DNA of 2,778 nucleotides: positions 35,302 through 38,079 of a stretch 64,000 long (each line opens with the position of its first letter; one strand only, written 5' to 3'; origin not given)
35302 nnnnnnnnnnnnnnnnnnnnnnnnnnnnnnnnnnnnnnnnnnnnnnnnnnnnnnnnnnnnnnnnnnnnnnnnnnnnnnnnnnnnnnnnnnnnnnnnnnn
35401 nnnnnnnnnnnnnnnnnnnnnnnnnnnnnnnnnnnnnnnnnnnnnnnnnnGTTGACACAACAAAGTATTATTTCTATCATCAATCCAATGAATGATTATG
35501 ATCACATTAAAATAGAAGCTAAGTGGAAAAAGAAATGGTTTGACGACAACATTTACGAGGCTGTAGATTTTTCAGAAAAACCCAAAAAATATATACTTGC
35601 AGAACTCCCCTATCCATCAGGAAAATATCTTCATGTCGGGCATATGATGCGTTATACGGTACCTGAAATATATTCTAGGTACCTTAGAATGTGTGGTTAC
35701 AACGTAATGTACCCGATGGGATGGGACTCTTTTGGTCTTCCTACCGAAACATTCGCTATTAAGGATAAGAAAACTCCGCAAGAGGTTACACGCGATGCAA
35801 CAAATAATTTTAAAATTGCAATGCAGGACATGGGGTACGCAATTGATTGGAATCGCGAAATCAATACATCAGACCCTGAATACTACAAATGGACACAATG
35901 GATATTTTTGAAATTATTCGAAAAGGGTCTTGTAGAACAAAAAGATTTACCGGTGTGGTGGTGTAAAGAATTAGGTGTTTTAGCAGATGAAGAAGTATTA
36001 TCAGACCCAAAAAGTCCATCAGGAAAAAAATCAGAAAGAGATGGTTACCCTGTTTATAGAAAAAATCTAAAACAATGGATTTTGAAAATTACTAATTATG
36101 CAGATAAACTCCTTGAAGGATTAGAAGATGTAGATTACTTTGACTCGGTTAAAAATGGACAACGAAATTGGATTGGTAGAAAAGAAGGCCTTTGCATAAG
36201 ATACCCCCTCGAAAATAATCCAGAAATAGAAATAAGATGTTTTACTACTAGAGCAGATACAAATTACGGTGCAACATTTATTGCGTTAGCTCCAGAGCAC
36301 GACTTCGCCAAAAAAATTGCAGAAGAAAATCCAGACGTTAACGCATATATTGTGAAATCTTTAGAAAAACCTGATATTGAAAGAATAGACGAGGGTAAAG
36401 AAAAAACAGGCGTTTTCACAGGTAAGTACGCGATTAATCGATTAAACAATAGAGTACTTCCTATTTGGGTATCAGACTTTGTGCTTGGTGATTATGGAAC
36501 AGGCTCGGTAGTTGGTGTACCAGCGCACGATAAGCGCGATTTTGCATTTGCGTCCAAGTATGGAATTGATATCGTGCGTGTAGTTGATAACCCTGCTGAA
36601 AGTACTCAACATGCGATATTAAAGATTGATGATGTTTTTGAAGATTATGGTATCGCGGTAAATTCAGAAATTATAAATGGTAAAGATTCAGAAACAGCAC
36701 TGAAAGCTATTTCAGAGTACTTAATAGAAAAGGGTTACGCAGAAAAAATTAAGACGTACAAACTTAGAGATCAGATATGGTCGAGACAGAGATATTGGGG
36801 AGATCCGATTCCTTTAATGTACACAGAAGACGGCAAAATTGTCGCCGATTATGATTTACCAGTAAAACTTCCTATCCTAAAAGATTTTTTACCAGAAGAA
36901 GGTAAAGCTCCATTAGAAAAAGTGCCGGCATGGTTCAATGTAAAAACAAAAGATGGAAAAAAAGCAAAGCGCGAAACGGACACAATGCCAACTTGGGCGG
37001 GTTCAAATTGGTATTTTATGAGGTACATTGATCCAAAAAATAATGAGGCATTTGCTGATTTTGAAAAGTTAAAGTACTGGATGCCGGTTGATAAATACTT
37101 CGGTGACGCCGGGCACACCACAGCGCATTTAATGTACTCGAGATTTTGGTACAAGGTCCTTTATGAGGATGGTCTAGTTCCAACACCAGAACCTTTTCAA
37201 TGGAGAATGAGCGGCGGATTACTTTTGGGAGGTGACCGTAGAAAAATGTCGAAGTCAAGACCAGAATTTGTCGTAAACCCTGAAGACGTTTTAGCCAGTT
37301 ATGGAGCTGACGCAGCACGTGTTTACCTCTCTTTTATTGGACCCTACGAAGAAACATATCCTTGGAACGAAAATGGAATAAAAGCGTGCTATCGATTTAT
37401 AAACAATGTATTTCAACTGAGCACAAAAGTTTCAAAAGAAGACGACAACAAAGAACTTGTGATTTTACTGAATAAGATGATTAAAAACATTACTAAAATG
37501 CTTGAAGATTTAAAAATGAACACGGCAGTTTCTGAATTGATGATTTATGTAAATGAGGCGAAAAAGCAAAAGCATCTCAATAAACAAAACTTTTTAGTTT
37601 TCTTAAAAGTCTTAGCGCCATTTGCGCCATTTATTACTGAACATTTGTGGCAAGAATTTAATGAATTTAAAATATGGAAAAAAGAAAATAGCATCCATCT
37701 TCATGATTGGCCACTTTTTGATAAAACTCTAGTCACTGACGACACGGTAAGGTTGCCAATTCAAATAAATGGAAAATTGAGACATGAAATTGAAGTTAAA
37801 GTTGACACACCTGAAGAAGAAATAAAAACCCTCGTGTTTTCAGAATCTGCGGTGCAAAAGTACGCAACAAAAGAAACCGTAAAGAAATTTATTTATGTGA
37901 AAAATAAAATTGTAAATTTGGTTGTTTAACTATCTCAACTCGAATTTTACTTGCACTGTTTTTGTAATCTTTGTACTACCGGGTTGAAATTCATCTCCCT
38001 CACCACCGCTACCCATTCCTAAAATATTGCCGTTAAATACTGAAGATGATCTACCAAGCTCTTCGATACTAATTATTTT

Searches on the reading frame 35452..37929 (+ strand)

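Call 72: search_protein_families(library=pfam, proteins=[window:35452-37929:+], max_evalue=0.0001)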
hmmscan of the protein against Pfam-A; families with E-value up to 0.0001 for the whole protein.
window:35452-37929:+ (825 aa): 4 families
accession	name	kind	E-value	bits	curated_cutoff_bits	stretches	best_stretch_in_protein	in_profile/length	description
PF13603.12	tRNA-synt_1_2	-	4.2e-58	196.3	25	1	238-424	1-184/185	Leucyl-tRNA synthetase, editing domain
PF00133.28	tRNA-synt_1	-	5e-39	134.7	22.7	2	25-248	2-232/414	tRNA synthetases class I (I, L, M and V)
PF09334.17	tRNA-synt_1g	-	1.8e-23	83.4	20.1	1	47-182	2-135/391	tRNA synthetases class I (M)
PF08264.19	Anticodon_1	-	3.8e-19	69.5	25.1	1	667-790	2-146/148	Anticodon-binding domain of tRNA ligase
